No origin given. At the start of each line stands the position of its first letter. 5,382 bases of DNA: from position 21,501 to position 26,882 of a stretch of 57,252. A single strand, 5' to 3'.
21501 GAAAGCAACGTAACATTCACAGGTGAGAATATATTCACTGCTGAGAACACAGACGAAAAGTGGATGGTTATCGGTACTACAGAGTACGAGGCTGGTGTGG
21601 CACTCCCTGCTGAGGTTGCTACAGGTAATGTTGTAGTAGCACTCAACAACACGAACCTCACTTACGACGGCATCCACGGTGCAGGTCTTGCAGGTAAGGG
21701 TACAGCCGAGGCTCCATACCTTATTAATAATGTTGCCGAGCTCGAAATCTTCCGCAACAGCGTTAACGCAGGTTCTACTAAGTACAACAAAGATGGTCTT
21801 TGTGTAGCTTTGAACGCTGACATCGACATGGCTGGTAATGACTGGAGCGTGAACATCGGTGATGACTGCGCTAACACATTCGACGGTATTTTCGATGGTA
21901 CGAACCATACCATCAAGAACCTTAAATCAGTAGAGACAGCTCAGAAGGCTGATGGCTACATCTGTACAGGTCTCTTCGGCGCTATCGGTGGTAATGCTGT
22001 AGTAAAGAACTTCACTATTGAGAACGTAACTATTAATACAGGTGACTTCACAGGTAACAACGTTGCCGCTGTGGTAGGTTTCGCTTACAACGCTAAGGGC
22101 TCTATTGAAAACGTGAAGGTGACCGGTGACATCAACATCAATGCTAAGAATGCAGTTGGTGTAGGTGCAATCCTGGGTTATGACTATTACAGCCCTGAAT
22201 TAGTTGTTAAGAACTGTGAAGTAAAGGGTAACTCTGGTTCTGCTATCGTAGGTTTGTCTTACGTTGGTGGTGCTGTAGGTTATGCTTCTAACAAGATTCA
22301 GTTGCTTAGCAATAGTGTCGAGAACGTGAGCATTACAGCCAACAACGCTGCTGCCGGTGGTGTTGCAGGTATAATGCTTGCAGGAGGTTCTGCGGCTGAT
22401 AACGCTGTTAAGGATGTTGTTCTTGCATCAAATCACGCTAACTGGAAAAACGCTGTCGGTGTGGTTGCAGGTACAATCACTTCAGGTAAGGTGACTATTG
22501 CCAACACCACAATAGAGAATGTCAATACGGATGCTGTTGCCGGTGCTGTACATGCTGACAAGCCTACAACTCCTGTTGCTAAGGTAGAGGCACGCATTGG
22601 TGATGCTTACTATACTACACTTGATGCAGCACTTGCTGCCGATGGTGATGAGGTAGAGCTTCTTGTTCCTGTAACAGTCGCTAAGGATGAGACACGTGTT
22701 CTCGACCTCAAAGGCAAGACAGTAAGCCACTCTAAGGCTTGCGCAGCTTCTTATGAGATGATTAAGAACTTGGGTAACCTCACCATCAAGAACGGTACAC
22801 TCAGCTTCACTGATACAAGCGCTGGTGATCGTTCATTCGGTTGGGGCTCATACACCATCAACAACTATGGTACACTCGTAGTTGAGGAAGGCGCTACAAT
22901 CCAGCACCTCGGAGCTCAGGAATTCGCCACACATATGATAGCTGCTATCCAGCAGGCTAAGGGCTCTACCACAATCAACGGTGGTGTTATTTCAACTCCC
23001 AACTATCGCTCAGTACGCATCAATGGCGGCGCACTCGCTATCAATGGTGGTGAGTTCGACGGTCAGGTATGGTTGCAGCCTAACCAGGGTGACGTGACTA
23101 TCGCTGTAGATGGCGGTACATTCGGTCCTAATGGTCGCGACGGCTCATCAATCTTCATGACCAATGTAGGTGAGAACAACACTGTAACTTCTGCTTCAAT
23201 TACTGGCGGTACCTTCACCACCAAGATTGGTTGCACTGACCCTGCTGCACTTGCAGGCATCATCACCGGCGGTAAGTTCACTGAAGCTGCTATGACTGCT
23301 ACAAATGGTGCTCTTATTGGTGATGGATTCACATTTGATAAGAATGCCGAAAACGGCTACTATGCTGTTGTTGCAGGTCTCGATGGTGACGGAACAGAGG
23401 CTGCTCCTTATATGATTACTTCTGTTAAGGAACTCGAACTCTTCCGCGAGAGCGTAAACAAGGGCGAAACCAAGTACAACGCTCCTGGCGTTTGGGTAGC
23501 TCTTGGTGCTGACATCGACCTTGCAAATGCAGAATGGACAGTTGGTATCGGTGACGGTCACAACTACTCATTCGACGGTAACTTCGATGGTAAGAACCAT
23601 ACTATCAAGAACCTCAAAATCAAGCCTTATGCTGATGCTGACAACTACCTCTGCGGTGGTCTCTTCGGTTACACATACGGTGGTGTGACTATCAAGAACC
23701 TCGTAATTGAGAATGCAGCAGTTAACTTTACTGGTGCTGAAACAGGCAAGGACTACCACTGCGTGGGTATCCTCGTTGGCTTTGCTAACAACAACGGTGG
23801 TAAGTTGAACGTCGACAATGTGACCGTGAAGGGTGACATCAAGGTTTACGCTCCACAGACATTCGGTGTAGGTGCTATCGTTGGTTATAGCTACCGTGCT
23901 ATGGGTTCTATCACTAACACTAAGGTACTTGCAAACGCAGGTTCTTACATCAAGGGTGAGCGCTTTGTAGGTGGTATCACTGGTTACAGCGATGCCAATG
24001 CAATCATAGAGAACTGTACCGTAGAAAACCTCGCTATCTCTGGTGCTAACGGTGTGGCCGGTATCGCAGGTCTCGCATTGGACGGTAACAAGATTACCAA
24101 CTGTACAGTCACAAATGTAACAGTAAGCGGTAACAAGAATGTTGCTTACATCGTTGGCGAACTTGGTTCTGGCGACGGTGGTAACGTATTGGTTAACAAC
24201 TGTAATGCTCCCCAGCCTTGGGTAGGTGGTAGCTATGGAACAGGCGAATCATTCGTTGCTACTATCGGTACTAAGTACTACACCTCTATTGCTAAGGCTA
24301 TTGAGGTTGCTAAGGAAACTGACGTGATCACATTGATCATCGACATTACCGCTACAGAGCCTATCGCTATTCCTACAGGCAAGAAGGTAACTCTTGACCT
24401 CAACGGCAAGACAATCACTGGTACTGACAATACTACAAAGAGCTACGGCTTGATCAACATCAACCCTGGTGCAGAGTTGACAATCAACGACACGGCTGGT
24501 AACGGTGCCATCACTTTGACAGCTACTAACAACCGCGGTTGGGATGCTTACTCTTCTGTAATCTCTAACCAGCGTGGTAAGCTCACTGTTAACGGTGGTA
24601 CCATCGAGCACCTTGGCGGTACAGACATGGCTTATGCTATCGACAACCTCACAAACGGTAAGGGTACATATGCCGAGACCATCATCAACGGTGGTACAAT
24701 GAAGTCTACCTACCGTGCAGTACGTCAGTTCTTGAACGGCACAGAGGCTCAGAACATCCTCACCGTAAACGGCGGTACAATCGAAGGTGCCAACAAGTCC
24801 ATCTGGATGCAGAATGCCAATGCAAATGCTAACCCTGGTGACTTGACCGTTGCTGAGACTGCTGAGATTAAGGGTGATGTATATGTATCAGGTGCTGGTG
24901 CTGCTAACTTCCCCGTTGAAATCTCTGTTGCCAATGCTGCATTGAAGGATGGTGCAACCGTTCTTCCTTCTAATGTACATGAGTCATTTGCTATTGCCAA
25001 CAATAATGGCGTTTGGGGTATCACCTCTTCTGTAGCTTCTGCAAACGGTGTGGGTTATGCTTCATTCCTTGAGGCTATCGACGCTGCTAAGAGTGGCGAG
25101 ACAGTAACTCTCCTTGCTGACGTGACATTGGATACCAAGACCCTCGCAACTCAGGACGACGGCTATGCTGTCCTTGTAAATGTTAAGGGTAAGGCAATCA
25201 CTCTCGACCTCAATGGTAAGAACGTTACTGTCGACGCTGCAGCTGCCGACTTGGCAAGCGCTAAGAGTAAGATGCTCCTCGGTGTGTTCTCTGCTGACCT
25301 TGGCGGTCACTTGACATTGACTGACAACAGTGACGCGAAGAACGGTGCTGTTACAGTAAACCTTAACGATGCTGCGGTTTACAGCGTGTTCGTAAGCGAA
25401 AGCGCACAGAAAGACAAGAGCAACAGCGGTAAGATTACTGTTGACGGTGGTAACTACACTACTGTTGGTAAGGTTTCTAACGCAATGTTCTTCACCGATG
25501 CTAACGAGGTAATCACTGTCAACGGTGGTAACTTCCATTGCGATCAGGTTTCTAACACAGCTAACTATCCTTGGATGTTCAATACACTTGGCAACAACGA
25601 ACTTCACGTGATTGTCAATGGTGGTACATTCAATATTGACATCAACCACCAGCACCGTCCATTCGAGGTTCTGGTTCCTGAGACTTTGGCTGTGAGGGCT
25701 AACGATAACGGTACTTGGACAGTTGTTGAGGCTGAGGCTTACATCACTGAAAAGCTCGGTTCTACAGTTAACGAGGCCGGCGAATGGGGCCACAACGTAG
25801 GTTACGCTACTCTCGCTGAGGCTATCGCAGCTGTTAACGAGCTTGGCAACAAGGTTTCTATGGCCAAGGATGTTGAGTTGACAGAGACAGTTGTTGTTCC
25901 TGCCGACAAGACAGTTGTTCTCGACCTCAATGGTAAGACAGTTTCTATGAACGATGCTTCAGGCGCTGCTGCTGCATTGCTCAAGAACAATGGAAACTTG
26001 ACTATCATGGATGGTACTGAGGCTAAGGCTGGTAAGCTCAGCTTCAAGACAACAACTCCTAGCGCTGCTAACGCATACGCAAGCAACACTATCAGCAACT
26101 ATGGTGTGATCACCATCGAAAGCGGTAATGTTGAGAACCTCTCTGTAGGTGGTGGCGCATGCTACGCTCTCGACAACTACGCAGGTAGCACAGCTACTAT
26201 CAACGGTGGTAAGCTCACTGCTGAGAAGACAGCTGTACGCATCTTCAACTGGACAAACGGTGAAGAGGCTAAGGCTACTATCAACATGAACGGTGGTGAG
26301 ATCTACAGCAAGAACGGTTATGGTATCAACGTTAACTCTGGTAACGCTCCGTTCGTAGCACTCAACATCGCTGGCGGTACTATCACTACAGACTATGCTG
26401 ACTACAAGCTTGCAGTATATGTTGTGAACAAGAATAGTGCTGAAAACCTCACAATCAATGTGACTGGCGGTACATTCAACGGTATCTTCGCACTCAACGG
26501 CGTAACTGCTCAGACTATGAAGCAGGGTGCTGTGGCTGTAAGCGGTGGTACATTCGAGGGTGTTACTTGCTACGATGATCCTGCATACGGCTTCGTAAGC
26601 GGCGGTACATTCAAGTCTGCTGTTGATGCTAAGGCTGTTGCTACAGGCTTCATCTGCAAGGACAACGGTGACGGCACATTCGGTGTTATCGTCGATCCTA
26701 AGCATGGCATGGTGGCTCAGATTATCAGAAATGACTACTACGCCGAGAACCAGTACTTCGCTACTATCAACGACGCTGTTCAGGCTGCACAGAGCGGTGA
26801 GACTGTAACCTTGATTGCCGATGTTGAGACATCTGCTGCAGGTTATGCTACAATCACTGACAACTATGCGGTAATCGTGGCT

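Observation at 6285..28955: Tandem pair of giant (3016 aa and 4272 aa) modular beta-helix/GLUG-like T9SS cargo genes that share cassettes within and between genes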

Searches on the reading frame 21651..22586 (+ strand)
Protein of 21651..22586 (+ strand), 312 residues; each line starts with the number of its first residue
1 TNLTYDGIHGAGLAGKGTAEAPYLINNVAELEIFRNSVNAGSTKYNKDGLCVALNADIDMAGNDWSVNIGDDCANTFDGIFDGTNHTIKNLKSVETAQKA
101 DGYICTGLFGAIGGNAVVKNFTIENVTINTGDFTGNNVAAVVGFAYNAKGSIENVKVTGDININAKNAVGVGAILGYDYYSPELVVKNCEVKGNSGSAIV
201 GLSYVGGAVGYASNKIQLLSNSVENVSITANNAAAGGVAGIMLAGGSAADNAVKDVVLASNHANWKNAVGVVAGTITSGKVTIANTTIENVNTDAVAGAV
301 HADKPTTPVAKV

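Call 13: search_protein_families(library=pfam, proteins=[window:21651-22586:+], max_evalue=1)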
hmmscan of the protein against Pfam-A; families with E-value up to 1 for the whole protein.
window:21651-22586:+ (312 aa): 2 families
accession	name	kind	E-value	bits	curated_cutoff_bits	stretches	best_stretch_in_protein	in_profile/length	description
PF07581.17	Glug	-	0.0029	18.4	20.5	1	135-162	2-28/28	The GLUG motif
PF05342.19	Peptidase_M26_N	-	0.0074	16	27.7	1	106-159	203-250/250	M26 IgA1-specific Metallo-endopeptidase N-terminal region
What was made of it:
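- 21651..22586 (+): GLUG-like region 1 of gene 2 (aa 1839-2150). PF07581 scores 18.4 bits, just under the 20.5 cut-off (call 13).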

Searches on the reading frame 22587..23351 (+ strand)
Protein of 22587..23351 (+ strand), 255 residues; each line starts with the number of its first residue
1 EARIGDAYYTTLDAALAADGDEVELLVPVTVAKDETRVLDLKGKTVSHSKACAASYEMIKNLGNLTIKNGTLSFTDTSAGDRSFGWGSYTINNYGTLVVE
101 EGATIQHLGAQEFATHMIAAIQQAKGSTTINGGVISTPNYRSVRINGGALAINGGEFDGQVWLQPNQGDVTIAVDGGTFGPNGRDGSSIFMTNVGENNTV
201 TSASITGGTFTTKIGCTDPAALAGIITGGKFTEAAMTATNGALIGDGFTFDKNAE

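Call 13: search_protein_families(library=pfam, proteins=[window:22587-23351:+], max_evalue=1)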
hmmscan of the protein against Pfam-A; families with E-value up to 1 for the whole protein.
window:22587-23351:+ (255 aa): 2 families
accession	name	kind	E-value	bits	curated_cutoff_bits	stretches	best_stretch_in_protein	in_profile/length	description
PF14289.11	DUF4369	-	0.049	14.7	25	0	177-228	5-56/91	Domain of unknown function (DUF4369)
PF03785.20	Peptidase_C25_C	-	0.58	10.5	25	1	197-244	4-50/79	Peptidase family C25, C terminal ig-like domain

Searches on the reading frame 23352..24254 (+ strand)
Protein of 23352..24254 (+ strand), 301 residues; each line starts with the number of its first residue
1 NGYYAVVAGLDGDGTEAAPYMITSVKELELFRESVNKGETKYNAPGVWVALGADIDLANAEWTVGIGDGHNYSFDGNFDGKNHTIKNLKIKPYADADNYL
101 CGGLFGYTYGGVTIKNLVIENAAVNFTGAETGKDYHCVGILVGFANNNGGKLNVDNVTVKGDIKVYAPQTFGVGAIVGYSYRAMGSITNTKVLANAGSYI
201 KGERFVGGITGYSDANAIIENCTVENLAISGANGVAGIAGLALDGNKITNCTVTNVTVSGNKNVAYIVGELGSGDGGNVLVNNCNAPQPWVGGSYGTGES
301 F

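Call 13: search_protein_families(library=pfam, proteins=[window:23352-24254:+], max_evalue=1)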
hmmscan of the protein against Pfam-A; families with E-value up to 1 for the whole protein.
window:23352-24254:+ (301 aa): 1 family
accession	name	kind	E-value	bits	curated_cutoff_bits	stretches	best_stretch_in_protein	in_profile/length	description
PF07581.17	Glug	-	5.9e-08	33.1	20.5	3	206-229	5-27/28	The GLUG motif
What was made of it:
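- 23352..24254 (+): GLUG region 2 of gene 2 (aa 2406-2706). PF07581 scores 33.1 bits against a cut-off of 20.5, in 3 stretches (call 13).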

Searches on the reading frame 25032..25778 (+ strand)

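Call 13: search_protein_families(library=pfam, proteins=[window:25032-25778:+], max_evalue=1)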
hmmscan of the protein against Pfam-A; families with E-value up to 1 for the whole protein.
window:25032-25778:+ (249 aa): 4 families
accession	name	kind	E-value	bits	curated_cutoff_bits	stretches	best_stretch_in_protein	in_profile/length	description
PF20623.4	Sgo0707_N2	-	0.032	14.1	27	1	16-85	37-102/141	Sgo0707 N2 domain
PF18033.7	SpuA_C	-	0.11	13.1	26.3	1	30-78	14-63/93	SpuA C-terminal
PF10733.14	DUF2525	-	0.14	12.7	27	0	127-151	21-45/60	Protein of unknown function (DUF2525)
PF25485.1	DUF7908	-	0.15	12.7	27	1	119-172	8-61/134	Domain of unknown function (DUF7908)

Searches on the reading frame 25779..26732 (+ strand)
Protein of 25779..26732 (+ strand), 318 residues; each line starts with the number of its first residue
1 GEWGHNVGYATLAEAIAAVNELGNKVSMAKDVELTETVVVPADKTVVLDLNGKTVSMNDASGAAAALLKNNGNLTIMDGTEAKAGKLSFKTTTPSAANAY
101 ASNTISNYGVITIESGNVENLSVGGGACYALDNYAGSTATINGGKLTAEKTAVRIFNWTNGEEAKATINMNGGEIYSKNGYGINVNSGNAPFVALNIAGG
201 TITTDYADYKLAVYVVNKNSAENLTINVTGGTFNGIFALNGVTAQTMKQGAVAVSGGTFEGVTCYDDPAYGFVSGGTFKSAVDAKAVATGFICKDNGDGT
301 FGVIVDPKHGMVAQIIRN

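Call 13: search_protein_families(library=pfam, proteins=[window:25779-26732:+], max_evalue=1)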
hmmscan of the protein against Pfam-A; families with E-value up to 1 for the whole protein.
window:25779-26732:+ (318 aa): 3 families
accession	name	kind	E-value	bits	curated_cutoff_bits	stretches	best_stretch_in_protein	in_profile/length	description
PF14289.11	DUF4369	-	0.0038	18.2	25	1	55-119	8-71/91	Domain of unknown function (DUF4369)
PF23844.1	NCTSP_N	-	0.012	15.3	27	1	127-183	78-134/191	Non-contractile tail sheath N-terminal domain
PF05171.18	HemS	-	0.087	13.2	24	0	105-132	40-67/128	Haemin-degrading HemS.ChuX domain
